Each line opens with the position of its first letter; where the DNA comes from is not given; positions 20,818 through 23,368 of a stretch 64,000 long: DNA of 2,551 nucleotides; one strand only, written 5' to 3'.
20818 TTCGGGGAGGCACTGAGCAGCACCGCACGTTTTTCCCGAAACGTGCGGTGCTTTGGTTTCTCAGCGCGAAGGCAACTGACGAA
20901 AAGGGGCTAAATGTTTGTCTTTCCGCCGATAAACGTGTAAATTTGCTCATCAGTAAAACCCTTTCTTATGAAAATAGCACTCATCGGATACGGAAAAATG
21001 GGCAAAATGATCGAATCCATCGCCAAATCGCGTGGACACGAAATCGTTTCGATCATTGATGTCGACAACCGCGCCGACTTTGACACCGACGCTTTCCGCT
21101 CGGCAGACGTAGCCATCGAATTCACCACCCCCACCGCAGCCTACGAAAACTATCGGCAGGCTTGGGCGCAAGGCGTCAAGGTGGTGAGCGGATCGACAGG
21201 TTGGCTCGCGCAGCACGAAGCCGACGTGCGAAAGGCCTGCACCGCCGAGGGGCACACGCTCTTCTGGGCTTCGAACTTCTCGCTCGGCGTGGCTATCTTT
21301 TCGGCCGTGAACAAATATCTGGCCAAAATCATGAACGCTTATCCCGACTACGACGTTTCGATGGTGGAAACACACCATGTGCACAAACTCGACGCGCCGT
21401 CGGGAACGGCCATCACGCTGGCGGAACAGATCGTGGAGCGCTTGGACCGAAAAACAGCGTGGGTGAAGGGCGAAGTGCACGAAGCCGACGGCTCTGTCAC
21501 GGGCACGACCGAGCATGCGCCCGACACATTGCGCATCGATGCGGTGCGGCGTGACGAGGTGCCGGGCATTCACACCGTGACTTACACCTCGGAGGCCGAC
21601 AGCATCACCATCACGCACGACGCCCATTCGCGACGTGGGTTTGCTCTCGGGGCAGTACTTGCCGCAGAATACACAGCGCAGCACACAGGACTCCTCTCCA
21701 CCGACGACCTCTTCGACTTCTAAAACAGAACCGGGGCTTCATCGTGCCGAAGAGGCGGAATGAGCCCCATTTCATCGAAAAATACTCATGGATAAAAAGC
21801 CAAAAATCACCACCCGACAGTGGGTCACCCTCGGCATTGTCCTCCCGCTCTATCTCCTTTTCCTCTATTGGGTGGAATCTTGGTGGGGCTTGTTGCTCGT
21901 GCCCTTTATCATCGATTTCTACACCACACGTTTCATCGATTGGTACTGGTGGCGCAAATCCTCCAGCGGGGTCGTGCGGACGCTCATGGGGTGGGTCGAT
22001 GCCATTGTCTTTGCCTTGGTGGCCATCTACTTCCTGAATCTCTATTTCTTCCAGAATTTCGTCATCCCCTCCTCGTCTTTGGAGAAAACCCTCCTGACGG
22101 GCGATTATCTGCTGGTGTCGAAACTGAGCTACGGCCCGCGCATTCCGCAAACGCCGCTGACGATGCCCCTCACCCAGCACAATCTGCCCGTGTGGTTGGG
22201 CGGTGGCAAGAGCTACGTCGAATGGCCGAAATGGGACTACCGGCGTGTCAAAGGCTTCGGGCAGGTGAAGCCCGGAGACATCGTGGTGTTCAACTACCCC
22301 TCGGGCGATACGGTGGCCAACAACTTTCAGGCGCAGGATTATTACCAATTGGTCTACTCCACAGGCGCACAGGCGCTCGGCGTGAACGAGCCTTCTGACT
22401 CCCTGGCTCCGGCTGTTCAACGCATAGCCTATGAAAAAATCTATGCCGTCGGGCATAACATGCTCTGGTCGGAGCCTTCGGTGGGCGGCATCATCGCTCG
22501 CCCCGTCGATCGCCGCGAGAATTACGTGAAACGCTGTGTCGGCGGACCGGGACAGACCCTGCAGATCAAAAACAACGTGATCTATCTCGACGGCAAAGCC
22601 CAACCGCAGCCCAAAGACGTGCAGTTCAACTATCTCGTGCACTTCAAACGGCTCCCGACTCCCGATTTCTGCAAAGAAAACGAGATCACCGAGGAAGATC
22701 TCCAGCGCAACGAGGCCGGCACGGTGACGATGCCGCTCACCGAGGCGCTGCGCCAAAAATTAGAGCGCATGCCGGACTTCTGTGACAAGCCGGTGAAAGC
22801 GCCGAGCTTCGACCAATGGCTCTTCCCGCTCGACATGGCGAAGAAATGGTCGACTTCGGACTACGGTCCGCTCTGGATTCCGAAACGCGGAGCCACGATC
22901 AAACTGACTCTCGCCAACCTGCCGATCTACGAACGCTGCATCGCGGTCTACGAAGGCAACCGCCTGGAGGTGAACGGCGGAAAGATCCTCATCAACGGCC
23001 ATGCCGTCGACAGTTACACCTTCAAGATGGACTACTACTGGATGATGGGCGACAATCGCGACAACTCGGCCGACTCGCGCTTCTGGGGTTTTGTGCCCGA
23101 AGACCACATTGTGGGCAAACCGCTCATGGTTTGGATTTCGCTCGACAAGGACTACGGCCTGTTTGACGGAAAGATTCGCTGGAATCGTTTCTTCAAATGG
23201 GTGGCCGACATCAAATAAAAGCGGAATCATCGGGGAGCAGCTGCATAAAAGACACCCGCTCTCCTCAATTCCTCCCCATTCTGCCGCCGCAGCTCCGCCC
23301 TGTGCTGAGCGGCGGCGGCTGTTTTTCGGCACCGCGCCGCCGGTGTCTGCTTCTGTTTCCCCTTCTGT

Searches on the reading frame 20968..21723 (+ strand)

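Call 94: search_protein_families(library=pfam, proteins=[window:20968-21723:+], max_evalue=0.001)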
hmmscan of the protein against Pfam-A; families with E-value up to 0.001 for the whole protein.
window:20968-21723:+ (251 aa): 3 families
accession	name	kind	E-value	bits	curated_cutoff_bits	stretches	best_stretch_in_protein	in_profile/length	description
PF05173.19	DapB_C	-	5.4e-36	123.8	27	1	107-248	1-120/121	Dihydrodipicolinate reductase, C-terminus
PF01113.26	DapB_N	-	7.9e-18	65.2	25.6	1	1-104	1-124/124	Dihydrodipicolinate reductase, N-terminus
PF17836.7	PglD_N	-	0.00061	20.7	23.4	0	2-34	1-34/78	PglD N-terminal domain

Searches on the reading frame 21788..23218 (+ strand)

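Call 94: search_protein_families(library=pfam, proteins=[window:21788-23218:+], max_evalue=0.001)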
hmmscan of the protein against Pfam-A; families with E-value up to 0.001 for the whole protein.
window:21788-23218:+ (476 aa): 1 family
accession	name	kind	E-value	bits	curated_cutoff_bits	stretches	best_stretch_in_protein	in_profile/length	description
PF10502.14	Peptidase_S26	-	4.9e-39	134.4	22.9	2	67-278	2-105/168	Signal peptidase, peptidase S26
